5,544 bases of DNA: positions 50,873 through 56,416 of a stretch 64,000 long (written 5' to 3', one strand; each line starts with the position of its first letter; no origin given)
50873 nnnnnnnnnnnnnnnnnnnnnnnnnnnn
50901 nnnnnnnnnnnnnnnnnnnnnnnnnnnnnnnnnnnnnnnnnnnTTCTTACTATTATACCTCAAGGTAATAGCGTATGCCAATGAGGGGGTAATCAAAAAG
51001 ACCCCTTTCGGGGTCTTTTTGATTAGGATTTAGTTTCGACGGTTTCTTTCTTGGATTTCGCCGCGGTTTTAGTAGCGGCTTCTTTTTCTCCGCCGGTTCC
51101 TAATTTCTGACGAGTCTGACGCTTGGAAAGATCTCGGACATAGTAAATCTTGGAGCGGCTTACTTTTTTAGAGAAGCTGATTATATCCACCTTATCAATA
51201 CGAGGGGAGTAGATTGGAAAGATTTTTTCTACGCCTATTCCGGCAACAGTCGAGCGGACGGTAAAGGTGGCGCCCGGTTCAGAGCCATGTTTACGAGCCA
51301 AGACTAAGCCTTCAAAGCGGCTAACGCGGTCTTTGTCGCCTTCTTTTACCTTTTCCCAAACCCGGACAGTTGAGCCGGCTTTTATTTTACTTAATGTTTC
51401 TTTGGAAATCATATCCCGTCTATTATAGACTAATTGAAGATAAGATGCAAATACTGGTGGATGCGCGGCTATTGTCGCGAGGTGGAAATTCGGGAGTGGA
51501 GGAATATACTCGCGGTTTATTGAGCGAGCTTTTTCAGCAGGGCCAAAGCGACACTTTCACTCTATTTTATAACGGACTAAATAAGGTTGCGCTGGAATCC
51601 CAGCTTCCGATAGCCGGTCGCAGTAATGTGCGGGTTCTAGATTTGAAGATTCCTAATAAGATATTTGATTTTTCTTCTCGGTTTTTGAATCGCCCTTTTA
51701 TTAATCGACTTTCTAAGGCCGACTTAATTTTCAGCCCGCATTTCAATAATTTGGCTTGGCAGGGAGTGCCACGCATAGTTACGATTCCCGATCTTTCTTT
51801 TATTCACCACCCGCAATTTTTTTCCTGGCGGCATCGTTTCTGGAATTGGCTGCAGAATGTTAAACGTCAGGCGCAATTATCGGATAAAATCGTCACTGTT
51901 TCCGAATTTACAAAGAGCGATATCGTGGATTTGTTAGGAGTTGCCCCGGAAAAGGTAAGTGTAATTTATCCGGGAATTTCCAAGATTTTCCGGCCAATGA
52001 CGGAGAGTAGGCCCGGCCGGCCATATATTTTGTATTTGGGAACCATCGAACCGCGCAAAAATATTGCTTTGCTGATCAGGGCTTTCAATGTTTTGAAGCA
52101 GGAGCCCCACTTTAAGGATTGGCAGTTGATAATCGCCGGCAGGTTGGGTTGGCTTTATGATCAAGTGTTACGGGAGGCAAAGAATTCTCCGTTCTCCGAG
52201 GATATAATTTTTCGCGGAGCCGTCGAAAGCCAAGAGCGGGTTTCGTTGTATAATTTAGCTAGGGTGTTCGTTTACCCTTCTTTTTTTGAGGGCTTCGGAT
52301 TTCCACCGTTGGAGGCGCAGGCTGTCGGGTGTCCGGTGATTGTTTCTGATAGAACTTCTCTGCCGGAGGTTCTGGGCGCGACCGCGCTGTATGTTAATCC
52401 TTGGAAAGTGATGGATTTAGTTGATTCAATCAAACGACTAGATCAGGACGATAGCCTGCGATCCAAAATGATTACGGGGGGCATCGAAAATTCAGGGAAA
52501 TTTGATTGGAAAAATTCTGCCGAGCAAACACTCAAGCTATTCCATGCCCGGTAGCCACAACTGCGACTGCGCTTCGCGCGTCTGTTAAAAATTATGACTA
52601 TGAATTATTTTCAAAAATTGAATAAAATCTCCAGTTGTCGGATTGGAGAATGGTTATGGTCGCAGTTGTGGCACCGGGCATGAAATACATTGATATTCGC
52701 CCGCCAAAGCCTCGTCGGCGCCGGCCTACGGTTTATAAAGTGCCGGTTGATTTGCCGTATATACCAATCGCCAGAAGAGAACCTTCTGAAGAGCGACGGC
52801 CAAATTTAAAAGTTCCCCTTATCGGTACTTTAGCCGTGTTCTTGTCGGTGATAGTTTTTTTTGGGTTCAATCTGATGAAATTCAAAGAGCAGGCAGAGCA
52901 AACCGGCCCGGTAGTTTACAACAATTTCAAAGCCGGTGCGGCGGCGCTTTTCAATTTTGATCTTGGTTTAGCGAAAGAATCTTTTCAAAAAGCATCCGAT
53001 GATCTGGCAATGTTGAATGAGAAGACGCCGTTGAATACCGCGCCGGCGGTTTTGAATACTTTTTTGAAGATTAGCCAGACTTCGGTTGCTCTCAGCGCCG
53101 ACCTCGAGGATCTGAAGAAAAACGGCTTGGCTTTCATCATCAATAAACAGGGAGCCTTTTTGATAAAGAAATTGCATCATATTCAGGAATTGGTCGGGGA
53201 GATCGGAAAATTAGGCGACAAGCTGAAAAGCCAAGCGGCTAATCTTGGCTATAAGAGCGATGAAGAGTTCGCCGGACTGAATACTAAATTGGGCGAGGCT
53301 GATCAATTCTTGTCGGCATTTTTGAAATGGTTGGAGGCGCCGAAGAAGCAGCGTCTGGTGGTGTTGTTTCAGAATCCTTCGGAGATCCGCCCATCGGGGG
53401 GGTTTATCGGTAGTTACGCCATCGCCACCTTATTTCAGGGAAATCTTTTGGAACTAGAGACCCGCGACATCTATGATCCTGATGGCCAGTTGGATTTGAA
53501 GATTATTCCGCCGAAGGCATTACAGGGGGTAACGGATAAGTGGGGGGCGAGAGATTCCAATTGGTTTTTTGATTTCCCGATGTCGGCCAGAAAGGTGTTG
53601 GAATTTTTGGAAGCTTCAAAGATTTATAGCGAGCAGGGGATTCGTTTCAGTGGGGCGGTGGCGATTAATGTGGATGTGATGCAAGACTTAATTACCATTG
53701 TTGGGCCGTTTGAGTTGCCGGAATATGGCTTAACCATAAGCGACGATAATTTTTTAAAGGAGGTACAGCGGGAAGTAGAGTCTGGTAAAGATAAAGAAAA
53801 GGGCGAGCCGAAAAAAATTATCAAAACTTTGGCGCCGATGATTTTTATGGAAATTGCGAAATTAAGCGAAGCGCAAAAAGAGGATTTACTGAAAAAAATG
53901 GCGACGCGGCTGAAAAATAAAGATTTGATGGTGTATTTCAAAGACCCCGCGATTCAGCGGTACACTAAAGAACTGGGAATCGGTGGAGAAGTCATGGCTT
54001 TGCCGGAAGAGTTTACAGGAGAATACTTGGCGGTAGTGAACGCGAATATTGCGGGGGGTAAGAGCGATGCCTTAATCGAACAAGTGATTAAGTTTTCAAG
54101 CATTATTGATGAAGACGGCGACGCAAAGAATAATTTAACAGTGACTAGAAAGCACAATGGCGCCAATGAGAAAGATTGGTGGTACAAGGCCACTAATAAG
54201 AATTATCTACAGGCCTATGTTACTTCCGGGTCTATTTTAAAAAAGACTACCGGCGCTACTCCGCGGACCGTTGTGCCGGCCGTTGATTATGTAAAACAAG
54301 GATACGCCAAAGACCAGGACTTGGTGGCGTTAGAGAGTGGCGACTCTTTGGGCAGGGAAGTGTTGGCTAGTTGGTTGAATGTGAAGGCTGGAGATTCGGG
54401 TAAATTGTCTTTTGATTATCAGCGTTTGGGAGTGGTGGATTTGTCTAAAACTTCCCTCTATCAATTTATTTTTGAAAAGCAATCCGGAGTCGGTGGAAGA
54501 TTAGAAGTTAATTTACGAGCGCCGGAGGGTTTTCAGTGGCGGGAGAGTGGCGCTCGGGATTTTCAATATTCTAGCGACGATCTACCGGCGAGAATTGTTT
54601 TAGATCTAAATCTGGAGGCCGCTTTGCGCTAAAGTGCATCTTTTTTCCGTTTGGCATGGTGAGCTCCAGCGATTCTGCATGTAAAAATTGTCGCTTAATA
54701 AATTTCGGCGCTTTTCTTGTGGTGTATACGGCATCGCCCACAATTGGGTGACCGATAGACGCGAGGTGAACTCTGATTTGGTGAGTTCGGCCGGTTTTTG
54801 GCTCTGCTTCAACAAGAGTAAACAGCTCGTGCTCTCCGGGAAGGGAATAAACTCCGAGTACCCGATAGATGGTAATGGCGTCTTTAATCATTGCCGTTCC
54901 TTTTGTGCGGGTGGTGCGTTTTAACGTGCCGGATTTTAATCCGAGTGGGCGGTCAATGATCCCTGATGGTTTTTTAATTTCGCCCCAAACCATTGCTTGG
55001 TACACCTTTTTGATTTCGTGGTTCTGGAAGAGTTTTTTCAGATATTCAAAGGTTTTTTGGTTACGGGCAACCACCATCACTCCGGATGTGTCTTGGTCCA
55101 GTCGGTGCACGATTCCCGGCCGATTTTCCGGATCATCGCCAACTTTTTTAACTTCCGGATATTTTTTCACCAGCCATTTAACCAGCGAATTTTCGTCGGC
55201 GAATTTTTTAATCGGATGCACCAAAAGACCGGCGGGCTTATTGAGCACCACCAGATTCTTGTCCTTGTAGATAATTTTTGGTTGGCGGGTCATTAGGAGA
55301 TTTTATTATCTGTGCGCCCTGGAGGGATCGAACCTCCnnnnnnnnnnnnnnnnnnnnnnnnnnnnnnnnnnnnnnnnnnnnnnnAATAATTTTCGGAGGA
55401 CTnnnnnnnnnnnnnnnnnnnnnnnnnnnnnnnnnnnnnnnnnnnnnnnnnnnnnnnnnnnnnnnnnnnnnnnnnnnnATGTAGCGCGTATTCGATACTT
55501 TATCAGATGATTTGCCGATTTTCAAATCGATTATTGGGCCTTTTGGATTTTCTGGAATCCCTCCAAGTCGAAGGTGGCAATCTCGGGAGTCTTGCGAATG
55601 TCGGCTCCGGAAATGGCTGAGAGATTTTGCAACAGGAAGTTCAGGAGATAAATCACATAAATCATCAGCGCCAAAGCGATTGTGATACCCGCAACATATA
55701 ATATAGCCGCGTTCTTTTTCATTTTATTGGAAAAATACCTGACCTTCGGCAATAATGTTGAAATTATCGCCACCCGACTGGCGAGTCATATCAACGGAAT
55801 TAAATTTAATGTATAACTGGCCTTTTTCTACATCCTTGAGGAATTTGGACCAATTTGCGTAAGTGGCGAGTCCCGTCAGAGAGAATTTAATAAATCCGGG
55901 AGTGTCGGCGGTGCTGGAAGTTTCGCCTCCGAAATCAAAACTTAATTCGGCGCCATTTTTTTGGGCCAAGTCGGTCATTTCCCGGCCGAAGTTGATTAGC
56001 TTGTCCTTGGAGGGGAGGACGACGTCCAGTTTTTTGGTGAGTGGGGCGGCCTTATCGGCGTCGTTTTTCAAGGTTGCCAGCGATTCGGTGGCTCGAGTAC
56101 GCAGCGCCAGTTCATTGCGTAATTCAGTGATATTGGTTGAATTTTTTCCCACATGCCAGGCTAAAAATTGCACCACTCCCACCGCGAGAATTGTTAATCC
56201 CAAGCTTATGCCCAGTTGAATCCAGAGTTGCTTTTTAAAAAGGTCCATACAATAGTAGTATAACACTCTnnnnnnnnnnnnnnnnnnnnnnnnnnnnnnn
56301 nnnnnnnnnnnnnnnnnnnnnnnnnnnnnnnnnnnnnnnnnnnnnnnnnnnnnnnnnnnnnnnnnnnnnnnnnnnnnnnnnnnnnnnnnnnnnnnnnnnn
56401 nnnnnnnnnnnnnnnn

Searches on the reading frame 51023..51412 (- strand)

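Call 65: search_protein_families(library=pfam, proteins=[window:51023-51412:-])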
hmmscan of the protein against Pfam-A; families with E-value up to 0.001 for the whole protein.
window:51023-51412:- (129 aa): 1 family
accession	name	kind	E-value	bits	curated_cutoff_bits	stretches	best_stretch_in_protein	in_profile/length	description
PF01245.26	Ribosomal_L19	-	7.6e-29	100.3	22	1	4-102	12-108/111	Ribosomal protein L19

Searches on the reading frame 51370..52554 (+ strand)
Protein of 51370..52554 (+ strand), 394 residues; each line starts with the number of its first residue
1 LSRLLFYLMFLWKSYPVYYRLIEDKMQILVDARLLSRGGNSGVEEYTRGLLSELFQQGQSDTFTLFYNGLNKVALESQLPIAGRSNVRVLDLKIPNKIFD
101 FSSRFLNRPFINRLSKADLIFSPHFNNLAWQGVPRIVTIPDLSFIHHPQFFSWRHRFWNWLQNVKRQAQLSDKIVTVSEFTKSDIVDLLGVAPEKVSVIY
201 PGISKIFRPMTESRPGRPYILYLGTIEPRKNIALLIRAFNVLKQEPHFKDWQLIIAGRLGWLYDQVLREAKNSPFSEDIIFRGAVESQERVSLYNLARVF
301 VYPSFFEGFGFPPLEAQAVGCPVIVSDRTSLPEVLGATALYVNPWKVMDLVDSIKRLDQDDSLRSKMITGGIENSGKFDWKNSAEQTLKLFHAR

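Call 8: search_protein_families(library=pfam, proteins=[window:51370-52554:+])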
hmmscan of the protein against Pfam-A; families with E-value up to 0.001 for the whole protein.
window:51370-52554:+ (394 aa): 5 families
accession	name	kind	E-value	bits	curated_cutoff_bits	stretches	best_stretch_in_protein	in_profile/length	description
PF00534.26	Glycos_transf_1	-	6.9e-29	101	26.4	1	211-371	9-169/172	Glycosyl transferases group 1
PF13692.12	Glyco_trans_1_4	-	8.9e-26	91.3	27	1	217-358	1-140/142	Glycosyl transferases group 1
PF13439.12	Glyco_transf_4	-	6.6e-14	52.7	28.5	1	41-203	2-166/170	Glycosyltransferase Family 4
PF20706.3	GT4-conflict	-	9.7e-12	45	26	1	186-338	162-323/385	Family 4 Glycosyltransferase in conflict systems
PF13524.12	Glyco_trans_1_2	-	6.9e-05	23.3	25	1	249-386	13-141/144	Glycosyl transferase-like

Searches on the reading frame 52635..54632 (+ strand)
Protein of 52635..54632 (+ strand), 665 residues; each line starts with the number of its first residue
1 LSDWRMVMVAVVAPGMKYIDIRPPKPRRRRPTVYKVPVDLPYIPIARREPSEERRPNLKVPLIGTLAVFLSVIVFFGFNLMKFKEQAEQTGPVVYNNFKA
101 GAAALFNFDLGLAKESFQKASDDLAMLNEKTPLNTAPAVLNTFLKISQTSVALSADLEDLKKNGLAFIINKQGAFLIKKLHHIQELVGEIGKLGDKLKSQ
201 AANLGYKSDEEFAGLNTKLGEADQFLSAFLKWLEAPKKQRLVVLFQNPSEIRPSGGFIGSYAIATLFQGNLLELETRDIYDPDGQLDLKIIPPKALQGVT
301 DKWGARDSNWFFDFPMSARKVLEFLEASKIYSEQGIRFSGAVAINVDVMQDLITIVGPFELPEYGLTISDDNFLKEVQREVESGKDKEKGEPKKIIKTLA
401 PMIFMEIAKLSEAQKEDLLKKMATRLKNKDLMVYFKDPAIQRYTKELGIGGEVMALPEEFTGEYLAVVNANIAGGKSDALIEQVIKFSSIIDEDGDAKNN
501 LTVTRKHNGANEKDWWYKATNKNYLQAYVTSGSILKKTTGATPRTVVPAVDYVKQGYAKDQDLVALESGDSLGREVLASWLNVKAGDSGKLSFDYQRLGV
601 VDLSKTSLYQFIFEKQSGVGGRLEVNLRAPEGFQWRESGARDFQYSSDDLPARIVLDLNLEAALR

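Call 65: search_protein_families(library=pfam, proteins=[window:52635-54632:+])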
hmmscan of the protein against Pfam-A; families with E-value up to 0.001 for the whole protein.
window:52635-54632:+ (665 aa): 1 family
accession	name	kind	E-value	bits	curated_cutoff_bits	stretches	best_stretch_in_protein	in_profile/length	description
PF13196.11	DUF4012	-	5.1e-17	63.1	28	1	239-380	4-142/144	Protein of unknown function (DUF4012)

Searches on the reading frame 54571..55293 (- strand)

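Call 65: search_protein_families(library=pfam, proteins=[window:54571-55293:-])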
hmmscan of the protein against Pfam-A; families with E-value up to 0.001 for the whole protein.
window:54571-55293:- (240 aa): 1 family
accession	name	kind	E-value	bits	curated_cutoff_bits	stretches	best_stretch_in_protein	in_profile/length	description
PF00849.27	PseudoU_synth_2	-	1.3e-33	116.8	26.8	1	13-179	1-152/152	RNA pseudouridylate synthase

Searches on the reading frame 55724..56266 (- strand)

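Call 65: search_protein_families(library=pfam, proteins=[window:55724-56266:-])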
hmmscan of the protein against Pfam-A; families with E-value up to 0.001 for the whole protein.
window:55724-56266:- (180 aa): 1 family
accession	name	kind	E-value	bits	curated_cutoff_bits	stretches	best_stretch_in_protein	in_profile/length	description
PF04350.18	PilO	-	0.00097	19.7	22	0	43-166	5-127/145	Pilus assembly protein, PilO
